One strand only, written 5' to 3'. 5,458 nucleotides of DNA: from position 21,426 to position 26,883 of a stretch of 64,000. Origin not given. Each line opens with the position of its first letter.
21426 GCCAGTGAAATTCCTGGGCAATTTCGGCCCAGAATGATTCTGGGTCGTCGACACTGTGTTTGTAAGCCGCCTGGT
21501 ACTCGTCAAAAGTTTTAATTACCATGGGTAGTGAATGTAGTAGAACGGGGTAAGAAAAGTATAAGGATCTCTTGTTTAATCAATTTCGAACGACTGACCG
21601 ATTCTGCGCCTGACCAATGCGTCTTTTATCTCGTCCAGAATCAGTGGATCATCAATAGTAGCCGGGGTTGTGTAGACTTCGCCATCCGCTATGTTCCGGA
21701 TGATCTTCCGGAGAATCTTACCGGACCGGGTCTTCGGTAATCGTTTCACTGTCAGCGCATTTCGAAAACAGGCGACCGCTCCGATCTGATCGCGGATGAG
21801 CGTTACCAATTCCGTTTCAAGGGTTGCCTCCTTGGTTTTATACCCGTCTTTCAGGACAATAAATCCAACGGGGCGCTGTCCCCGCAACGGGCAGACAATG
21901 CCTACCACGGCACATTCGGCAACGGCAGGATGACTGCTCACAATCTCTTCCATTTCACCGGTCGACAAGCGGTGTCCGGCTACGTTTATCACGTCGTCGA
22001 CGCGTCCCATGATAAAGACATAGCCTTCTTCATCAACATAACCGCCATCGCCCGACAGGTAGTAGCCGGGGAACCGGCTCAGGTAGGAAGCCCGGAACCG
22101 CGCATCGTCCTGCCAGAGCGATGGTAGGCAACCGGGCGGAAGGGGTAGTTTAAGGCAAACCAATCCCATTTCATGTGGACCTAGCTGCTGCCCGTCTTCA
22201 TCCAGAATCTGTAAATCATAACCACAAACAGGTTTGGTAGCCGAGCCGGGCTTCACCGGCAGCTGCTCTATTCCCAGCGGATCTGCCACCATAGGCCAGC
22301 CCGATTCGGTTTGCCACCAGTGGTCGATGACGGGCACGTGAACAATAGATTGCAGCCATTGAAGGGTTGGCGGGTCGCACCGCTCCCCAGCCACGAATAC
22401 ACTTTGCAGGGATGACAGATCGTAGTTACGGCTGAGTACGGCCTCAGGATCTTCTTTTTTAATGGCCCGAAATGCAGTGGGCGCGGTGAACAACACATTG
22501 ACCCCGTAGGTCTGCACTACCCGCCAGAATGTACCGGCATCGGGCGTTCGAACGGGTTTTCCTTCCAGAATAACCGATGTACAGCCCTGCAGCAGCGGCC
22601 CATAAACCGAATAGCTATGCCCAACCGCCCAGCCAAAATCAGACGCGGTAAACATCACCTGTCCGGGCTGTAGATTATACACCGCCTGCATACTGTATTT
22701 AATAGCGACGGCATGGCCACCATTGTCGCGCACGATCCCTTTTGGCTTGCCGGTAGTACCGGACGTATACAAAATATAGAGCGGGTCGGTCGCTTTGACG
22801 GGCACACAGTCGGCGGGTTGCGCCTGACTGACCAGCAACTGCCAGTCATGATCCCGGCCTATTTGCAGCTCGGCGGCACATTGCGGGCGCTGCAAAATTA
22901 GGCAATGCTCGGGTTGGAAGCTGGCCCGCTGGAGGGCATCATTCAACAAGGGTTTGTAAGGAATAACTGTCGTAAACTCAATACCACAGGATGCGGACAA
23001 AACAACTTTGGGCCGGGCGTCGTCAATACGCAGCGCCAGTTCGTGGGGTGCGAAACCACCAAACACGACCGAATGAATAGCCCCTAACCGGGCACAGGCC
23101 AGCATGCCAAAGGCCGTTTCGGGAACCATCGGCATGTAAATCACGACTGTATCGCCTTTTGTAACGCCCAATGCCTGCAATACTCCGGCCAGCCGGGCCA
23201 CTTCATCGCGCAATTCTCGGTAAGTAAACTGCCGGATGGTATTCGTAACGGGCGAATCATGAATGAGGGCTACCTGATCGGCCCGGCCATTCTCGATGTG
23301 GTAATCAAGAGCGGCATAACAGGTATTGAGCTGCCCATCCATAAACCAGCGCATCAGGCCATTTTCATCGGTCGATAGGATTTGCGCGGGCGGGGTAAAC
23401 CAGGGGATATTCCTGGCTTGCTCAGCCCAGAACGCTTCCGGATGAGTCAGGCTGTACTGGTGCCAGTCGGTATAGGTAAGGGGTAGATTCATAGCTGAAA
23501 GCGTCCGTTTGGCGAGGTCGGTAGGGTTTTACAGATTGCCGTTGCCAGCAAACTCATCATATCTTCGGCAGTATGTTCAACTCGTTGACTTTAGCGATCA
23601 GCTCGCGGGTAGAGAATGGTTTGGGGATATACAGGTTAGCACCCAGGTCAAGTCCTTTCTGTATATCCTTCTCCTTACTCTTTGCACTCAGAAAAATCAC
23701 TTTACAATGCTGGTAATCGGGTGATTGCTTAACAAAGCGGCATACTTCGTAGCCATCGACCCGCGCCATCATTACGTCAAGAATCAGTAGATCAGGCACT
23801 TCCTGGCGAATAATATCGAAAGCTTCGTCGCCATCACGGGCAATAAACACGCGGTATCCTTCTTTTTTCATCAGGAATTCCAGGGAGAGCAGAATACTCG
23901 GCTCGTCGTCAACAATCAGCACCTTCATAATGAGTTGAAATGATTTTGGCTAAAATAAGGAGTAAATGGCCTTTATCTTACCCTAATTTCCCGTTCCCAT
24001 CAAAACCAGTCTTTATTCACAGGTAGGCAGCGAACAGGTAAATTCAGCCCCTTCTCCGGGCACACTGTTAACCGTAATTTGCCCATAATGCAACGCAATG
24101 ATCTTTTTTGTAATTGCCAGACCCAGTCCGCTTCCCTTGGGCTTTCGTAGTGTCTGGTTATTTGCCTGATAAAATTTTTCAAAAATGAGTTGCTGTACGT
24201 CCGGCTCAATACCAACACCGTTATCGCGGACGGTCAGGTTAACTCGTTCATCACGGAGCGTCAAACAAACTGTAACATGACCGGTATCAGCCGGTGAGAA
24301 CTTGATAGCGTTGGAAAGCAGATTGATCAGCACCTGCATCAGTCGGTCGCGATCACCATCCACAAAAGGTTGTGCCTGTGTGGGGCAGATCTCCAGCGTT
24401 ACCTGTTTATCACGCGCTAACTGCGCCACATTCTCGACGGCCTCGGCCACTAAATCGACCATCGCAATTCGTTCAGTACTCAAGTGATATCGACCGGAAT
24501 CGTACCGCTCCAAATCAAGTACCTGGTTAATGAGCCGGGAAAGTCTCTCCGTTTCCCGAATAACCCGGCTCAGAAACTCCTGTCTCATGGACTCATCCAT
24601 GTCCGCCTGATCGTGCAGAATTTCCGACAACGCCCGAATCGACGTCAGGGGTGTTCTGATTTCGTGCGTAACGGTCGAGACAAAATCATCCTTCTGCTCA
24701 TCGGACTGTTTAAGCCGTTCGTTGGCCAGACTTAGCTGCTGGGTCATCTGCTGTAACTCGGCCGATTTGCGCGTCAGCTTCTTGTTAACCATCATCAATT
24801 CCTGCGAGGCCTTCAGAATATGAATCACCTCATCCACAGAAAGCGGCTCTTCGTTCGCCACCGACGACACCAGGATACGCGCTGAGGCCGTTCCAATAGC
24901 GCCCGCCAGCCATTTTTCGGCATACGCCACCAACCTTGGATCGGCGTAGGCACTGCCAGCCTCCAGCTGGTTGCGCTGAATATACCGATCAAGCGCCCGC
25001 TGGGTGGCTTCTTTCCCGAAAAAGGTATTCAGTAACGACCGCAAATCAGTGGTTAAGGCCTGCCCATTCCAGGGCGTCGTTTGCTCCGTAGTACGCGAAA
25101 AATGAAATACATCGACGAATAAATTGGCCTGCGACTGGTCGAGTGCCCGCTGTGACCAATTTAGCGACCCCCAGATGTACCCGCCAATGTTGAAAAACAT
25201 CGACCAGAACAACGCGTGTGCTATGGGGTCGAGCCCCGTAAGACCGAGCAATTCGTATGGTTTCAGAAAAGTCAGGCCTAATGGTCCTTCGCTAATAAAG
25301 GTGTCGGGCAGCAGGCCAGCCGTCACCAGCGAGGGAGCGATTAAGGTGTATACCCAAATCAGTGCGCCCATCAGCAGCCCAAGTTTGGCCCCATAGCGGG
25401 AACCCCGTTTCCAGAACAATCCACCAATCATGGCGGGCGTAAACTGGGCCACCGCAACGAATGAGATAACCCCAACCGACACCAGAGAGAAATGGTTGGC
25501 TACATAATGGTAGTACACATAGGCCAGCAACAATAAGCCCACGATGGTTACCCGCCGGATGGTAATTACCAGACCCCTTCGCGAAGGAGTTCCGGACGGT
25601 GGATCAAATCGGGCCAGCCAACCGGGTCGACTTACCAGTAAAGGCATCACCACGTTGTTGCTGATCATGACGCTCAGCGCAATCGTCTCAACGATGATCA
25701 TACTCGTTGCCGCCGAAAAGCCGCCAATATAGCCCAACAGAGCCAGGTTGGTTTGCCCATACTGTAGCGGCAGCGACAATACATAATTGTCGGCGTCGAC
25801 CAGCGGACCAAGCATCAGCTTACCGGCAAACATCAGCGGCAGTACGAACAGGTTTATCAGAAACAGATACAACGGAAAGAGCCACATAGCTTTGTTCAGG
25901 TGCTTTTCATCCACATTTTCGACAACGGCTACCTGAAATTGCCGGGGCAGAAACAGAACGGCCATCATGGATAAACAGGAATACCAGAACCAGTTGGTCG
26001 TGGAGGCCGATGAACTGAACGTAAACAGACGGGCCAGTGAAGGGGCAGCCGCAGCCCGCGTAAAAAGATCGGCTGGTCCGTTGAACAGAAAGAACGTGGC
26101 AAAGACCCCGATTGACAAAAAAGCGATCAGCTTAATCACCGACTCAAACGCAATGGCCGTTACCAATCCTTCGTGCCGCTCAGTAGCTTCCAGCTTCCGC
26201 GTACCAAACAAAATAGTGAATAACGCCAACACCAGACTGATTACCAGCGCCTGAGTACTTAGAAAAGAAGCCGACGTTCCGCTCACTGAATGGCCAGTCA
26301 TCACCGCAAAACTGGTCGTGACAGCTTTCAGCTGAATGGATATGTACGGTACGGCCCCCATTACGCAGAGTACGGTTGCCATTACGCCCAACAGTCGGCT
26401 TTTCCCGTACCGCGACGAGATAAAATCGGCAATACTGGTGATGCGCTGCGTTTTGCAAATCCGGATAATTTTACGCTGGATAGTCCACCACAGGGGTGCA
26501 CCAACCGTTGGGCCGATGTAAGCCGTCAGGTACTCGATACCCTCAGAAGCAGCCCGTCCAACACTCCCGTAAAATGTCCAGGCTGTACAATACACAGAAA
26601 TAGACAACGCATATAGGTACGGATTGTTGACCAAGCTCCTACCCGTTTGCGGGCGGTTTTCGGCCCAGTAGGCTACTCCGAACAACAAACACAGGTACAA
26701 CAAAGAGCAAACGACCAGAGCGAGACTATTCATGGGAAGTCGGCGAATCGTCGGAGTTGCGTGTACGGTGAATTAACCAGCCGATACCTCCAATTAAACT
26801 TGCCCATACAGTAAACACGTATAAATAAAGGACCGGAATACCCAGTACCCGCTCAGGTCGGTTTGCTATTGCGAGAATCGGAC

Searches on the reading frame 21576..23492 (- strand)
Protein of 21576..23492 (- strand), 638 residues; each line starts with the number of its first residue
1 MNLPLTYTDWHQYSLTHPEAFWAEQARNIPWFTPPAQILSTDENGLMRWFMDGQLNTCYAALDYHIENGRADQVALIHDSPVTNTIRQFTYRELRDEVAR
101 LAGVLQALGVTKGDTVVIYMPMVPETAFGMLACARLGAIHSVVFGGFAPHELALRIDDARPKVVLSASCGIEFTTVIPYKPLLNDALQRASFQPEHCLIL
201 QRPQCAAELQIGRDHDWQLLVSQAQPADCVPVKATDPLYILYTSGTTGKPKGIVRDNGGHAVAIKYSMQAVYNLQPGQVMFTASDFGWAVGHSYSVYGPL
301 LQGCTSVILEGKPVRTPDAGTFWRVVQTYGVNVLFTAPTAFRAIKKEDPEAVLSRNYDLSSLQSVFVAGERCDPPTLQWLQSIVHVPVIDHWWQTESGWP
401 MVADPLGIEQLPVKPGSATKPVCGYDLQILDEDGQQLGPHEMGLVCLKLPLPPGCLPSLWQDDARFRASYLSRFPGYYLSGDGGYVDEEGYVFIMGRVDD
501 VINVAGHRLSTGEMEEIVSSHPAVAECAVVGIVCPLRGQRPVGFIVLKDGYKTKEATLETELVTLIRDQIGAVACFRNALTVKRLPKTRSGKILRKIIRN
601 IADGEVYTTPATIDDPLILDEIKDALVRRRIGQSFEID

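Call 78: search_protein_families(library=pfam, proteins=[window:21576-23492:-], max_evalue=0.00001)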
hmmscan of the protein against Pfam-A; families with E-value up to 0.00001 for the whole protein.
window:21576-23492:- (638 aa): 3 families
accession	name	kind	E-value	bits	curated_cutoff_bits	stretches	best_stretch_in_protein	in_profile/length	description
PF00501.34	AMP-binding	-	6.5e-75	252.8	29.9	1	70-448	8-375/384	AMP-binding enzyme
PF13193.12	AMP-binding_C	-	3.7e-25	89.1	24.5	1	513-592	1-76/76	AMP-binding enzyme C-terminal domain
PF16177.11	ACAS_N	-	2.8e-18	65.9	27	1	7-61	1-55/55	Acetyl-coenzyme A synthetase N-terminus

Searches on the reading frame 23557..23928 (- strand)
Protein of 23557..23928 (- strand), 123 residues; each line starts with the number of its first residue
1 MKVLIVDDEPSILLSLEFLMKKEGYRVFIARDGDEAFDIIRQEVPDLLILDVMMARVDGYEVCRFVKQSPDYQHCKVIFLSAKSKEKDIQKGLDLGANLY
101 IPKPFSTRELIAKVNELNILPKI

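Call 78: search_protein_families(library=pfam, proteins=[window:23557-23928:-], max_evalue=0.00001)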
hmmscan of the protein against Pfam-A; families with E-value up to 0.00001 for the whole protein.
window:23557-23928:- (123 aa): 2 families
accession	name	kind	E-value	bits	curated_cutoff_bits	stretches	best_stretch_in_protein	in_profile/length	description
PF00072.30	Response_reg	-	5.2e-30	104.3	30.2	1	3-114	1-110/111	Response regulator receiver domain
PF23198.2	PDE8A_N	-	6.9e-07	29.7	29.6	1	11-90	21-101/147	PDE8A-like, N-terminal domain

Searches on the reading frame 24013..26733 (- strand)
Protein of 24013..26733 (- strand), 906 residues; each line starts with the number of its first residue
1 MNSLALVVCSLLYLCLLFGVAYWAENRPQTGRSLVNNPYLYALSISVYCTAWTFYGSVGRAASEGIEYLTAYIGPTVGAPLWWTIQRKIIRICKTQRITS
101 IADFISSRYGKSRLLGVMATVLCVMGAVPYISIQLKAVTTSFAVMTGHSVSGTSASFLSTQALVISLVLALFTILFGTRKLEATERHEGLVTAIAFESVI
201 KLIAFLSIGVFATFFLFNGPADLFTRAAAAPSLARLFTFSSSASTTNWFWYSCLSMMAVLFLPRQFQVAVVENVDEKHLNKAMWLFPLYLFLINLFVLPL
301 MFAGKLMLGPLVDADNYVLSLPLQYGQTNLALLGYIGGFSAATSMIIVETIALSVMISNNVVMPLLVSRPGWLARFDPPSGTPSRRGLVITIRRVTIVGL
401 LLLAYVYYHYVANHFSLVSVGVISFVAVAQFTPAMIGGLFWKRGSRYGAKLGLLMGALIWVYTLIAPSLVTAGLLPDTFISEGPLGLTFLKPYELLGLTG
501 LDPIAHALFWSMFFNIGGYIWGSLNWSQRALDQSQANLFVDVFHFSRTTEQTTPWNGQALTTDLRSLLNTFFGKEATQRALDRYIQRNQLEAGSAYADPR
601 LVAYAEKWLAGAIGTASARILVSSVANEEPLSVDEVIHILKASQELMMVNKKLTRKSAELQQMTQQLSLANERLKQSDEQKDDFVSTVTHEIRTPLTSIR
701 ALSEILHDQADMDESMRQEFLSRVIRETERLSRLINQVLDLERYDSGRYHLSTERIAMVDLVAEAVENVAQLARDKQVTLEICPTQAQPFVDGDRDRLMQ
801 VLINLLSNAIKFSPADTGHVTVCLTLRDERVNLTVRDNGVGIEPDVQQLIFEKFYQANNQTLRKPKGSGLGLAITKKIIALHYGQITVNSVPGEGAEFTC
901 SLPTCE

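Call 78: search_protein_families(library=pfam, proteins=[window:24013-26733:-], max_evalue=0.00001)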
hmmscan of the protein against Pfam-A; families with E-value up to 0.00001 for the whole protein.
window:24013-26733:- (906 aa): 2 families
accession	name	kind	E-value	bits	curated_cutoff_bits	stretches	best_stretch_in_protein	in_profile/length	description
PF02518.31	HATPase_c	-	2.1e-30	105.9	26.4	1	793-904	1-109/111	Histidine kinase-, DNA gyrase B-, and HSP90-like ATPase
PF00512.31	HisKA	-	6.4e-19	68.2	26.9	1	680-747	1-66/66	His Kinase A (phospho-acceptor) domain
